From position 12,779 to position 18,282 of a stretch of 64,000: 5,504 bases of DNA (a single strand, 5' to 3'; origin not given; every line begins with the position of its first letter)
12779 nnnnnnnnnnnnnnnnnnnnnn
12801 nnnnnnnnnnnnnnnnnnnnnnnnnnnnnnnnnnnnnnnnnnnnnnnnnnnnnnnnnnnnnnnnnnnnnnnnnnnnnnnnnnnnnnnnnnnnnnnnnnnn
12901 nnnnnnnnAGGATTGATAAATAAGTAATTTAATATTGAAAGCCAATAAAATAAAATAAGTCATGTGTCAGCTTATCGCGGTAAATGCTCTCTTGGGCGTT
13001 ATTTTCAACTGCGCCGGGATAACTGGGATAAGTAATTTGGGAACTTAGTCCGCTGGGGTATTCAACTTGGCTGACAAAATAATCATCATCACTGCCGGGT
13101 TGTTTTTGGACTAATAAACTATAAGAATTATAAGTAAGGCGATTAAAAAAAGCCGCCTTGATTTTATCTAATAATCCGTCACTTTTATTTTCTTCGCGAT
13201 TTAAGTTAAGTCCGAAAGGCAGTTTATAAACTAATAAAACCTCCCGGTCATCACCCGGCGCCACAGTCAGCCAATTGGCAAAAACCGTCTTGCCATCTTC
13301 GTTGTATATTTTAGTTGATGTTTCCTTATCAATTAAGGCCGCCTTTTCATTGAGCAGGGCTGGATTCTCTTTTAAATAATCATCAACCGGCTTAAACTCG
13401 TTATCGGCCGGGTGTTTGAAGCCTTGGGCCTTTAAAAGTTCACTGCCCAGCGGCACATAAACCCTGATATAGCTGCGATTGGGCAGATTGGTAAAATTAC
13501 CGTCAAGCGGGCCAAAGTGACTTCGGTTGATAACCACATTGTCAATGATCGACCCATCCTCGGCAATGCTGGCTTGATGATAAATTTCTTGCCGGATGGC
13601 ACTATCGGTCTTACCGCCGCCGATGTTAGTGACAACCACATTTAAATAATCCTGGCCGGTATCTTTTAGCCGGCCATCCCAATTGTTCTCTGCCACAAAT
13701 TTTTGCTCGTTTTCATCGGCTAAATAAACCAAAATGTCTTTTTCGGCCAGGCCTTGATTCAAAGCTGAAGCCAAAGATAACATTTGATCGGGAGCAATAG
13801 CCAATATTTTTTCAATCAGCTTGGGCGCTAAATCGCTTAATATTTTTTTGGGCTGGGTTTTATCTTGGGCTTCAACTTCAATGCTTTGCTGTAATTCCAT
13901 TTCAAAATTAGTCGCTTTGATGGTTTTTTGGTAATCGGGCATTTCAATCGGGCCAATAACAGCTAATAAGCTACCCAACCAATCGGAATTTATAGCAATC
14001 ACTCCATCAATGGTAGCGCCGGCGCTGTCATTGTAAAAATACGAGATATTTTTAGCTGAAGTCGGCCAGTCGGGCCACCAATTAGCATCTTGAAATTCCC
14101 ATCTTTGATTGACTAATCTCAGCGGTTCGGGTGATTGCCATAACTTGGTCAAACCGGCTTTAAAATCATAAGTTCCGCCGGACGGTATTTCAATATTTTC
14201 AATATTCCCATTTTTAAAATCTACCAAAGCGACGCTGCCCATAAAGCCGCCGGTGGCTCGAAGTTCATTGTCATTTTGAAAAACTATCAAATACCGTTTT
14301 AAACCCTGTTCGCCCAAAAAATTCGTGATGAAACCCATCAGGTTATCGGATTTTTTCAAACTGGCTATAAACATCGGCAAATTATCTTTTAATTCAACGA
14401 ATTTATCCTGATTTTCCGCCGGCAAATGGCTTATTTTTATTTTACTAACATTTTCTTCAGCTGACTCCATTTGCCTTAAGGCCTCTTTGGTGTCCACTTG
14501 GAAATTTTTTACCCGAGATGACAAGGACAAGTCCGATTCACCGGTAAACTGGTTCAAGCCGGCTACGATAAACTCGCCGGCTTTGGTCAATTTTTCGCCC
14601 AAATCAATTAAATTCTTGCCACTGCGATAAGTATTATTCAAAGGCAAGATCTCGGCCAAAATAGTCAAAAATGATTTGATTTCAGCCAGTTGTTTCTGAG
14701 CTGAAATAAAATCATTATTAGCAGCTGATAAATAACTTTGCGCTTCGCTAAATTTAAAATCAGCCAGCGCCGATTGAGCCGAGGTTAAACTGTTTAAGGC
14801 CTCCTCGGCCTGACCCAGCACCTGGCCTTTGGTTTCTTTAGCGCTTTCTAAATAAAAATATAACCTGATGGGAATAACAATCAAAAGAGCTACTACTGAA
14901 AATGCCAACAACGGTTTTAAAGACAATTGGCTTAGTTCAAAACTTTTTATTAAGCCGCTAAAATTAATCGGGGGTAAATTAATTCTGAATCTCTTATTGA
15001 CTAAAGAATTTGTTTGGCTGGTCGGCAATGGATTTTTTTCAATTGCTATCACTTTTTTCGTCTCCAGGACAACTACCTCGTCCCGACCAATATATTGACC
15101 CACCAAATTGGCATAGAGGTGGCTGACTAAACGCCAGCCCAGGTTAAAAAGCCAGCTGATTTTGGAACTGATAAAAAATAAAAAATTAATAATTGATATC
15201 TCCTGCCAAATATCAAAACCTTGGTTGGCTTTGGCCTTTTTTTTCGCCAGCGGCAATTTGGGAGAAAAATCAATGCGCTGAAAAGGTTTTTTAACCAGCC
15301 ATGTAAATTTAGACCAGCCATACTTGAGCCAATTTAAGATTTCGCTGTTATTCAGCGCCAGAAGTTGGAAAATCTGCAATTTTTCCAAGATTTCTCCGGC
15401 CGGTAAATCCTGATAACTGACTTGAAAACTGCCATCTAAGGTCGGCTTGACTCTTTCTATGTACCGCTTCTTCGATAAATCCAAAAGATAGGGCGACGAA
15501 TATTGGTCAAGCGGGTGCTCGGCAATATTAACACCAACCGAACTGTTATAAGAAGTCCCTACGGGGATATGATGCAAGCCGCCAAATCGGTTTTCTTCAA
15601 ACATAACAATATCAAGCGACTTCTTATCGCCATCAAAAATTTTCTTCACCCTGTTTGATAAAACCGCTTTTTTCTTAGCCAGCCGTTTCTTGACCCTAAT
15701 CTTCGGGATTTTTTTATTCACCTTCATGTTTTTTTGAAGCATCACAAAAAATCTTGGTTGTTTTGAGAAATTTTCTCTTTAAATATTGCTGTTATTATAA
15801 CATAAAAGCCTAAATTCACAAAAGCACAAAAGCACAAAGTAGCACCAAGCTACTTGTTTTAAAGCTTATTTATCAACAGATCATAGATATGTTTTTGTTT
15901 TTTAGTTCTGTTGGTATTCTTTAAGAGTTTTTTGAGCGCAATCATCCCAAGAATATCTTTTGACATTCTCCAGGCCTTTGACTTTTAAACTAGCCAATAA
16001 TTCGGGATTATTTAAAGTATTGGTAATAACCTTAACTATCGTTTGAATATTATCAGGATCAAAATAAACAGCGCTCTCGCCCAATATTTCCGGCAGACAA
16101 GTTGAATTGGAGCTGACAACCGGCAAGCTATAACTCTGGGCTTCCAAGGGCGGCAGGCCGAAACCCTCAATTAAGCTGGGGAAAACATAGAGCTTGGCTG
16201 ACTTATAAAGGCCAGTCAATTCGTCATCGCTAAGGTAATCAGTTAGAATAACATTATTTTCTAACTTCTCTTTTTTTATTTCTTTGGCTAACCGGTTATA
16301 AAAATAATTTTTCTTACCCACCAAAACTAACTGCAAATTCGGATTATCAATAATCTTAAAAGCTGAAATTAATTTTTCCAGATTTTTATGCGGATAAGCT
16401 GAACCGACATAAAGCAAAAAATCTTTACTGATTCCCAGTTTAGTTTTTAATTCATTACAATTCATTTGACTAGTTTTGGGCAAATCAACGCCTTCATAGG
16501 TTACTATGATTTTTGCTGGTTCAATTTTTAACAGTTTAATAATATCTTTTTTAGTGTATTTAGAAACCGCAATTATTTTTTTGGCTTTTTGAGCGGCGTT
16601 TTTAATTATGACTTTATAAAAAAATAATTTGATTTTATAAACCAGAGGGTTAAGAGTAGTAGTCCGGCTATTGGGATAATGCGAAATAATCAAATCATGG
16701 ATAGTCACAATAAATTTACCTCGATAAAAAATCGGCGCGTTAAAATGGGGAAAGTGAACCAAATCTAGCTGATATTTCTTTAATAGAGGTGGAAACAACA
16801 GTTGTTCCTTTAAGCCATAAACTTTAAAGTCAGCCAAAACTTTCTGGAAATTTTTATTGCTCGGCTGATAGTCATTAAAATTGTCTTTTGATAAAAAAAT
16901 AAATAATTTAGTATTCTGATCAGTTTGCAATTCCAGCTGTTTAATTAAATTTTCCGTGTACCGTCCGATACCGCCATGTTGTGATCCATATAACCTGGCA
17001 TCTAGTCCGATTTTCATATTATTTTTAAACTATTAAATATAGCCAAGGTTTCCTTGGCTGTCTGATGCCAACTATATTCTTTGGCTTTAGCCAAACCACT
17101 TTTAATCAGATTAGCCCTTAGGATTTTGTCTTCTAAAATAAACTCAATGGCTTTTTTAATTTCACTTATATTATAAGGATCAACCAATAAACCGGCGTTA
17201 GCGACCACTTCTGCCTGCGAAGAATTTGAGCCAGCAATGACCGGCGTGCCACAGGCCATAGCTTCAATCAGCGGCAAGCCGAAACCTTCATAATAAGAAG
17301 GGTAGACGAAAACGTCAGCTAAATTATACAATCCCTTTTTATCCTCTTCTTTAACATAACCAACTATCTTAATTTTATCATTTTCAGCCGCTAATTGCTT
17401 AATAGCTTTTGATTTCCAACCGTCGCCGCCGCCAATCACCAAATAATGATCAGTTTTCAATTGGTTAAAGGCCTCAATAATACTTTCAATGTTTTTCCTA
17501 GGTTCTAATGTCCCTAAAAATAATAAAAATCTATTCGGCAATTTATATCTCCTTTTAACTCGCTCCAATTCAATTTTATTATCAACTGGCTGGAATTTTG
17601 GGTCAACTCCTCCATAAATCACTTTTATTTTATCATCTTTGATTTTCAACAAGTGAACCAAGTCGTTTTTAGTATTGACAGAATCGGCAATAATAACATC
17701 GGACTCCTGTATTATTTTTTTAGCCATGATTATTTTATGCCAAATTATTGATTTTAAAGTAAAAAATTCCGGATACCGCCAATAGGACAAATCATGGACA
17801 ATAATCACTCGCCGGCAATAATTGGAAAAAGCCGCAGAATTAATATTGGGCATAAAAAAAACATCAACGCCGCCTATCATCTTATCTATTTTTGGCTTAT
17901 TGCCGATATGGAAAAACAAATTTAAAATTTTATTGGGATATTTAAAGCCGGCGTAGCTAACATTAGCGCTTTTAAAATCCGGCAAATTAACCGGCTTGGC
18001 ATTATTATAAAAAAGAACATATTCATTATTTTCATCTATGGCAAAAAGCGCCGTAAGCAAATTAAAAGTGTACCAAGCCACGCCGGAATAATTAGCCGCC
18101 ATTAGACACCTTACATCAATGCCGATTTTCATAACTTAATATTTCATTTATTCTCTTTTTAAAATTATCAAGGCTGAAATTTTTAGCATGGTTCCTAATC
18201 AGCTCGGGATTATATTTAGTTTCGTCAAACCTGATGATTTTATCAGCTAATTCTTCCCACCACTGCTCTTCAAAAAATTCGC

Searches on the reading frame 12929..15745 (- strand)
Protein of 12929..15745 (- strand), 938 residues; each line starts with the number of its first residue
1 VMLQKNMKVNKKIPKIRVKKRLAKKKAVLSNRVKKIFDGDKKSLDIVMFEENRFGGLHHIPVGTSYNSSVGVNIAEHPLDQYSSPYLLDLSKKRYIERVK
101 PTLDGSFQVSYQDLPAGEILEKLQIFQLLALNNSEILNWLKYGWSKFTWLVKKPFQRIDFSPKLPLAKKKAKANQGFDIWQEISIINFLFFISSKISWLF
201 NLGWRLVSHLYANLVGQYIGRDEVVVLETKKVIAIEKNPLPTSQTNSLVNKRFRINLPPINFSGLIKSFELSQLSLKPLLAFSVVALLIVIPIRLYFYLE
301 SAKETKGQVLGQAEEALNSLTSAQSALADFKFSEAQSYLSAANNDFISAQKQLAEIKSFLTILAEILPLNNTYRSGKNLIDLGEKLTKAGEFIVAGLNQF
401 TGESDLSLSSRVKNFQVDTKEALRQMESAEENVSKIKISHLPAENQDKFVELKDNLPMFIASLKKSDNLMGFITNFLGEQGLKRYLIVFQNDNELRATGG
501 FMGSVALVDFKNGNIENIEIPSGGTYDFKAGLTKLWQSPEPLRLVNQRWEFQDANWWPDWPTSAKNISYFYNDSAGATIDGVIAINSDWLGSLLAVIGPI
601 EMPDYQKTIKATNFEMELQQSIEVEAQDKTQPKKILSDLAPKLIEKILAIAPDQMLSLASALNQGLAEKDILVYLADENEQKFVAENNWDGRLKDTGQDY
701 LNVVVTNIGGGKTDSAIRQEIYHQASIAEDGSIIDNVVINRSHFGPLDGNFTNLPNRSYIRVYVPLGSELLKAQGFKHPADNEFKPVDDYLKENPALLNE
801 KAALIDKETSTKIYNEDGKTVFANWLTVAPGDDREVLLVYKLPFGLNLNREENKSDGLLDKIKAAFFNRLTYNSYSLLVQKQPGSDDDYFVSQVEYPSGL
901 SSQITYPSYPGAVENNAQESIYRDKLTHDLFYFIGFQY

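Call 54: search_protein_families(library=pfam, proteins=[window:12929-15745:-], max_evalue=0.0001)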
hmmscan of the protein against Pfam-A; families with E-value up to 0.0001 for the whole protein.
window:12929-15745:- (938 aa): 1 family
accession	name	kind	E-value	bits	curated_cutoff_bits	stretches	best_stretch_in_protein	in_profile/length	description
PF13196.11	DUF4012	-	4.6e-28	99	28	1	481-618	2-139/144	Protein of unknown function (DUF4012)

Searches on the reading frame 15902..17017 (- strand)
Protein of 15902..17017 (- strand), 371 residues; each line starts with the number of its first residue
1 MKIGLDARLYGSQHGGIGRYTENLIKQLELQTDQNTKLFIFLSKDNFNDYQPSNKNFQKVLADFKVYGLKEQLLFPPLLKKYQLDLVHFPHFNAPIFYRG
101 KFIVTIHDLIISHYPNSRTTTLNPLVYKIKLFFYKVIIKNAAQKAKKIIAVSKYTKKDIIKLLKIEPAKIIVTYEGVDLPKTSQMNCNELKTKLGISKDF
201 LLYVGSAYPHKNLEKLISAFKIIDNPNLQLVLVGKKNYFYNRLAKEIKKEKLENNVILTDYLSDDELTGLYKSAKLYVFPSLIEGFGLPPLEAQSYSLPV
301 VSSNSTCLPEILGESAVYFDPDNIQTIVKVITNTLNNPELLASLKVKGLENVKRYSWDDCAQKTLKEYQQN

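Call 54: search_protein_families(library=pfam, proteins=[window:15902-17017:-], max_evalue=0.0001)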
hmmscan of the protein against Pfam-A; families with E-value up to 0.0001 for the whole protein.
window:15902-17017:- (371 aa): 4 families
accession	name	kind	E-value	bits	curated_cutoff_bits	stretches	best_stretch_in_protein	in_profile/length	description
PF00534.26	Glycos_transf_1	-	2.2e-33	115.6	26.4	1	197-345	14-166/172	Glycosyl transferases group 1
PF13692.12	Glyco_trans_1_4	-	1e-24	87.8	27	1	201-337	4-142/142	Glycosyl transferases group 1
PF13439.12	Glyco_transf_4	-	1.6e-13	51.5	28.5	1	15-179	2-168/170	Glycosyltransferase Family 4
PF20706.3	GT4-conflict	-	3.7e-10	39.8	26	1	142-333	144-338/385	Family 4 Glycosyltransferase in conflict systems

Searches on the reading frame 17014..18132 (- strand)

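Call 55: search_protein_families(library=pfam, proteins=[window:17014-18132:-], max_evalue=0.0001)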
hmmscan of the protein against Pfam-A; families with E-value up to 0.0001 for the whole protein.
window:17014-18132:- (372 aa): 5 families
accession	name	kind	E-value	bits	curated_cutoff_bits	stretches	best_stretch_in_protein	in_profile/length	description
PF00534.26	Glycos_transf_1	-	1.5e-39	135.7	26.4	1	190-346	5-169/172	Glycosyl transferases group 1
PF13692.12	Glyco_trans_1_4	-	6.6e-30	104.7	27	1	203-335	4-142/142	Glycosyl transferases group 1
PF20706.3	GT4-conflict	-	1.6e-09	37.7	26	1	199-313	196-323/385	Family 4 Glycosyltransferase in conflict systems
PF13439.12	Glyco_transf_4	-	1.3e-08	35.5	28.5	1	16-179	2-169/170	Glycosyltransferase Family 4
PF13524.12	Glyco_trans_1_2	-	5.7e-08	33.3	25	1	217-363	4-143/144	Glycosyl transferase-like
